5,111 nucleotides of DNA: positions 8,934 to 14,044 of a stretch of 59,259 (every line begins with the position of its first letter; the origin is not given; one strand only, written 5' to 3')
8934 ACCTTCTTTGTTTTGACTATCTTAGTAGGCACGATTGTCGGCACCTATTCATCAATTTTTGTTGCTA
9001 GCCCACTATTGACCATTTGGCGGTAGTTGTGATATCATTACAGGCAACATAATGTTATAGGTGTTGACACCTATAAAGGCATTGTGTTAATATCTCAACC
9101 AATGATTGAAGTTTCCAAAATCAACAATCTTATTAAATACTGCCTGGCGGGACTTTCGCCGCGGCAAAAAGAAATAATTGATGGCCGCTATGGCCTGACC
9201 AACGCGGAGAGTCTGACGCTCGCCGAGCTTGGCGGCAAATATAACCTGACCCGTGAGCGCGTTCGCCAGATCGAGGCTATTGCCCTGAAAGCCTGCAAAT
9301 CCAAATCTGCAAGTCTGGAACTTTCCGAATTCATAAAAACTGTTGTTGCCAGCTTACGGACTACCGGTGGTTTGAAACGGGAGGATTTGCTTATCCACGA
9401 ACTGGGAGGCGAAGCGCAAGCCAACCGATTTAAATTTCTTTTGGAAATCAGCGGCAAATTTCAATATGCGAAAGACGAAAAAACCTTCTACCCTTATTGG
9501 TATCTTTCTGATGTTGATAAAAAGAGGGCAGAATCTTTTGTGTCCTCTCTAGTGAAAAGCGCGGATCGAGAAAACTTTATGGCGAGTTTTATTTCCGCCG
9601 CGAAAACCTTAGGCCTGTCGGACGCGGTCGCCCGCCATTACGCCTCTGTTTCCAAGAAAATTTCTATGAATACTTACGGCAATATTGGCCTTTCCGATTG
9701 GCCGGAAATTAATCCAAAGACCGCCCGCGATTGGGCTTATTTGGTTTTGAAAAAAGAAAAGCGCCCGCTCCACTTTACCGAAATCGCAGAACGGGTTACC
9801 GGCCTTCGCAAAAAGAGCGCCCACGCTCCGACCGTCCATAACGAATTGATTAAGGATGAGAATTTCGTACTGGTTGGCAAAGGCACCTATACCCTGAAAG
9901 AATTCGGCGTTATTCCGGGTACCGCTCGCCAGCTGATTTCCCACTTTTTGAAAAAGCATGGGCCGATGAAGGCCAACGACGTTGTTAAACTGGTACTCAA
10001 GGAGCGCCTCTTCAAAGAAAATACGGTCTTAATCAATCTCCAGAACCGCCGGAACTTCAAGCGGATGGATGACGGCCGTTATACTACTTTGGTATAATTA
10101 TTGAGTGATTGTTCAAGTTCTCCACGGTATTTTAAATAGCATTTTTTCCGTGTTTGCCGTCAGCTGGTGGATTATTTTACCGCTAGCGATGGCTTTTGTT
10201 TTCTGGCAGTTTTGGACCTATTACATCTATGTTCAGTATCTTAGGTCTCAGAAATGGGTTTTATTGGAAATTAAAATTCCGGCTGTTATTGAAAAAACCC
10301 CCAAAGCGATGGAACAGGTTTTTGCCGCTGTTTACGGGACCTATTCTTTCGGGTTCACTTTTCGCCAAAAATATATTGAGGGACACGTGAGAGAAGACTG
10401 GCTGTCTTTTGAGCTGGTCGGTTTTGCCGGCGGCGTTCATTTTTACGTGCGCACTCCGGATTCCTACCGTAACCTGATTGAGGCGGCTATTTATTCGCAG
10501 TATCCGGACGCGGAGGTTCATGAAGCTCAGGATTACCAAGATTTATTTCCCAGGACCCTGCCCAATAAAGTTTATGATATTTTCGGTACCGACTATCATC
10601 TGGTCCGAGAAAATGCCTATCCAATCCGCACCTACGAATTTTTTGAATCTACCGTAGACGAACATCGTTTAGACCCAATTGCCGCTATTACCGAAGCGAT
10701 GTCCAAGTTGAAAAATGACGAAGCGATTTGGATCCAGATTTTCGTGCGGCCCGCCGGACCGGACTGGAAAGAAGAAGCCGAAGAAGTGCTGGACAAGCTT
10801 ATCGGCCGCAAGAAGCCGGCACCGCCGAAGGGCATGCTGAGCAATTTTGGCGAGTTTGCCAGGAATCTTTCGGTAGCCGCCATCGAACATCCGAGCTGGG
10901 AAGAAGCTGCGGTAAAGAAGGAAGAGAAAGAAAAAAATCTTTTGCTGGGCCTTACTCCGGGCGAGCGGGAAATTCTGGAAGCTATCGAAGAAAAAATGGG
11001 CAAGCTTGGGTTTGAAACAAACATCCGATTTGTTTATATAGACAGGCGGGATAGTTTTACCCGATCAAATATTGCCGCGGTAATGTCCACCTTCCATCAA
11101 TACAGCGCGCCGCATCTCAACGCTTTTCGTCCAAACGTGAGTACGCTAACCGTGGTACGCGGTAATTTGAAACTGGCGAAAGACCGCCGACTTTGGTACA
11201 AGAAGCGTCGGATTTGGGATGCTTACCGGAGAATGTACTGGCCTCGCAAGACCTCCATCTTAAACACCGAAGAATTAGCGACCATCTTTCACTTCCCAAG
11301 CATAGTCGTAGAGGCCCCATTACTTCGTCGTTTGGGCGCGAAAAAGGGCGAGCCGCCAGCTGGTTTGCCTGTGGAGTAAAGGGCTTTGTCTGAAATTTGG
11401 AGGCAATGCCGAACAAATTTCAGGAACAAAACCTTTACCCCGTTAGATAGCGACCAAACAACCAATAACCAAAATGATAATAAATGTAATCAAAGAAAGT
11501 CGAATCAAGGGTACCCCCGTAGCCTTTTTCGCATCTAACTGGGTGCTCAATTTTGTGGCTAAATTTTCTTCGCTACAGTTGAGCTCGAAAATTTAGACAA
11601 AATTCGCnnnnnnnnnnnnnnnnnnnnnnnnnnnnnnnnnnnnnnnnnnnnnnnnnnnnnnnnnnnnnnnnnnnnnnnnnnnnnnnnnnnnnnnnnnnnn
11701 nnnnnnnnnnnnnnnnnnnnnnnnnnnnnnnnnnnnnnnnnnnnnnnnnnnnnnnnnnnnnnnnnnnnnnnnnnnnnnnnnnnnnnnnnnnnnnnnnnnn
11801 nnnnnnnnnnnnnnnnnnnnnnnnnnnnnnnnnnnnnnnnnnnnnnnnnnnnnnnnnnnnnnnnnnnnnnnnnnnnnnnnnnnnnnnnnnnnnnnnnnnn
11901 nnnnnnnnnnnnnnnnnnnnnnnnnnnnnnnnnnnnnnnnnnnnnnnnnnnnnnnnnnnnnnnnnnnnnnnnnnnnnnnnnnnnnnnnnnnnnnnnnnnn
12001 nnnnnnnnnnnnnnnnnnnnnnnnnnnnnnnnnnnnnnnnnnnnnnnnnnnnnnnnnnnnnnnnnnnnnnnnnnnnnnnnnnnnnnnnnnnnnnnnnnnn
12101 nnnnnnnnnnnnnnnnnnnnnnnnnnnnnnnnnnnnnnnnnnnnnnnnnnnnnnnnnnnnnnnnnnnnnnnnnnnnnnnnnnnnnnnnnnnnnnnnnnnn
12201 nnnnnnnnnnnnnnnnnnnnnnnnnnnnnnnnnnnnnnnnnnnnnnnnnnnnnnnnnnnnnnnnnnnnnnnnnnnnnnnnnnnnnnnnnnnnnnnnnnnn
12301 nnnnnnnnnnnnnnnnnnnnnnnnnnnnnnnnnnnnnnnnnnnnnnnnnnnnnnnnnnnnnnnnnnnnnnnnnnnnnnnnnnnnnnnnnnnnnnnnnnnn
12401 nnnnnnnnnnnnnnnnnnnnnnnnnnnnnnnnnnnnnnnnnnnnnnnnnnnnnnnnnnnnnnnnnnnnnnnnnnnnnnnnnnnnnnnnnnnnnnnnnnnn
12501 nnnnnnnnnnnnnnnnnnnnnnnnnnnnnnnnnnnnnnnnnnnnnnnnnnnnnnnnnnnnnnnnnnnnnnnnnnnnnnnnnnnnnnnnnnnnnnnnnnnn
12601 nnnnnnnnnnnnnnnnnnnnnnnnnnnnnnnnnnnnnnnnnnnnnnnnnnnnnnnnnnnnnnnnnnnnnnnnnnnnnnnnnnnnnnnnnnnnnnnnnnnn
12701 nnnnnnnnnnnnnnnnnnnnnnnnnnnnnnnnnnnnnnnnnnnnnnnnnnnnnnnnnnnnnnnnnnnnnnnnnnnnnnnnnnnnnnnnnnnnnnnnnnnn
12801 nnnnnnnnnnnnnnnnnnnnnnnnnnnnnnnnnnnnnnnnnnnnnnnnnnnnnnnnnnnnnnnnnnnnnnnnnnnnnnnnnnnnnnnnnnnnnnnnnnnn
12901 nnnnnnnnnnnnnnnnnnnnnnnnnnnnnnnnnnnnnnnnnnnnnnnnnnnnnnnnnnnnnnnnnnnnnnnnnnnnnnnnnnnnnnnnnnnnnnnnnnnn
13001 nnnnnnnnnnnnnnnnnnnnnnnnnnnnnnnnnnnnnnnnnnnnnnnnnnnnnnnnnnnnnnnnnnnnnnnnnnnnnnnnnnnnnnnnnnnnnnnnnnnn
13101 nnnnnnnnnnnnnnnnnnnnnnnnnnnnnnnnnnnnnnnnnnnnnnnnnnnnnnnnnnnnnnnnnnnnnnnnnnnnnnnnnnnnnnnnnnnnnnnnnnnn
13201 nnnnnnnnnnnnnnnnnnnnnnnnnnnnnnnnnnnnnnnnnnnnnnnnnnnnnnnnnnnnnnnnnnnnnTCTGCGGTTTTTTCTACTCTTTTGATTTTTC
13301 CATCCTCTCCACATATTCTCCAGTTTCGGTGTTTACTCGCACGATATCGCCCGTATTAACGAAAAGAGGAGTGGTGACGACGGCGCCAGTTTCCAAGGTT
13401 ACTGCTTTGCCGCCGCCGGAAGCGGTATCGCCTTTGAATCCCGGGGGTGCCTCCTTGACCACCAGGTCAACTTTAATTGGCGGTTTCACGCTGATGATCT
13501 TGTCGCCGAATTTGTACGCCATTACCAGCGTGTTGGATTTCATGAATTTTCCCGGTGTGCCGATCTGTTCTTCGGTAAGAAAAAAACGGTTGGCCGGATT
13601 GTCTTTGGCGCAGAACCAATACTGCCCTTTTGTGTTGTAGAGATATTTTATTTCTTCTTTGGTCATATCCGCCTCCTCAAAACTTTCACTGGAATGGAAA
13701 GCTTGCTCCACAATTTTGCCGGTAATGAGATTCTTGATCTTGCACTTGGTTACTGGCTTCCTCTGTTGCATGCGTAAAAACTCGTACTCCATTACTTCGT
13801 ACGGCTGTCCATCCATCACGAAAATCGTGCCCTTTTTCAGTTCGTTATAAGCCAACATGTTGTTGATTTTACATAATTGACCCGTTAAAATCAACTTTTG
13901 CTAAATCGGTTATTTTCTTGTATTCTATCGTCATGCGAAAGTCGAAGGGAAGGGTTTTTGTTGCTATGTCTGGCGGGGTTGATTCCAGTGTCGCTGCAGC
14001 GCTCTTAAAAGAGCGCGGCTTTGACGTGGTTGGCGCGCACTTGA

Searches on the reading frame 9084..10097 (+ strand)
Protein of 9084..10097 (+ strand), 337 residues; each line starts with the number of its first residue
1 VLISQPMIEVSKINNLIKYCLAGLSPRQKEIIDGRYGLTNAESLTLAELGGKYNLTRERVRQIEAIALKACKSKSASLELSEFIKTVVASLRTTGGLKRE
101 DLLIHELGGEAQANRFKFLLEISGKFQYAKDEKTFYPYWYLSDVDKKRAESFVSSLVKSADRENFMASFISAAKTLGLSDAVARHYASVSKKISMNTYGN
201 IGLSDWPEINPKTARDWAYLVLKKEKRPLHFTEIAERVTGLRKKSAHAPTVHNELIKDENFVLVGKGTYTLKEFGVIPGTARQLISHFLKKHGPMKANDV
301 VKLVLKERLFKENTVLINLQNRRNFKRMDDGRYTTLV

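Call 50: search_protein_families(library=pfam, proteins=[window:9084-10097:+], max_evalue=0.0001)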
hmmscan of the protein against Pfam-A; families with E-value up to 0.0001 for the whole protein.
window:9084-10097:+ (337 aa): 2 families
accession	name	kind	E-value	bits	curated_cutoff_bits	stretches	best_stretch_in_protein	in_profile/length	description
PF04545.22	Sigma70_r4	-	3.2e-14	52.6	24.1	1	20-72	1-49/50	Sigma-70, region 4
PF05066.19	HARE-HTH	-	3.6e-07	30.9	25.9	1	215-274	4-71/71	HB1, ASXL, restriction endonuclease HTH domain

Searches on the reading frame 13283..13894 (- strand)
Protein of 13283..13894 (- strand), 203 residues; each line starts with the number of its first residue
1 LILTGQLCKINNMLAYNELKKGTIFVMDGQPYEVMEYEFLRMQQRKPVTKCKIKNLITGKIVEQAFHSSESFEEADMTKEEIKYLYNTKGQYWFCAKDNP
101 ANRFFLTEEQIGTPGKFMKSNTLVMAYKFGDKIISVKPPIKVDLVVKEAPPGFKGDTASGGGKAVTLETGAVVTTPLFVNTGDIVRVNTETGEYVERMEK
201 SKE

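Call 50: search_protein_families(library=pfam, proteins=[window:13283-13894:-], max_evalue=0.0001)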
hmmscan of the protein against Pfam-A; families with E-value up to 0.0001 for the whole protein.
window:13283-13894:- (203 aa): 2 families
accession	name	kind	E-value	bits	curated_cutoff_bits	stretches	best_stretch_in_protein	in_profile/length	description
PF09285.17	Elong-fact-P_C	-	2.7e-23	81.9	25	1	142-197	1-56/56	Elongation factor P, C-terminal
PF08207.18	EFP_N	-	8.4e-15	55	23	1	17-72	3-58/58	Elongation factor P (EF-P) KOW-like domain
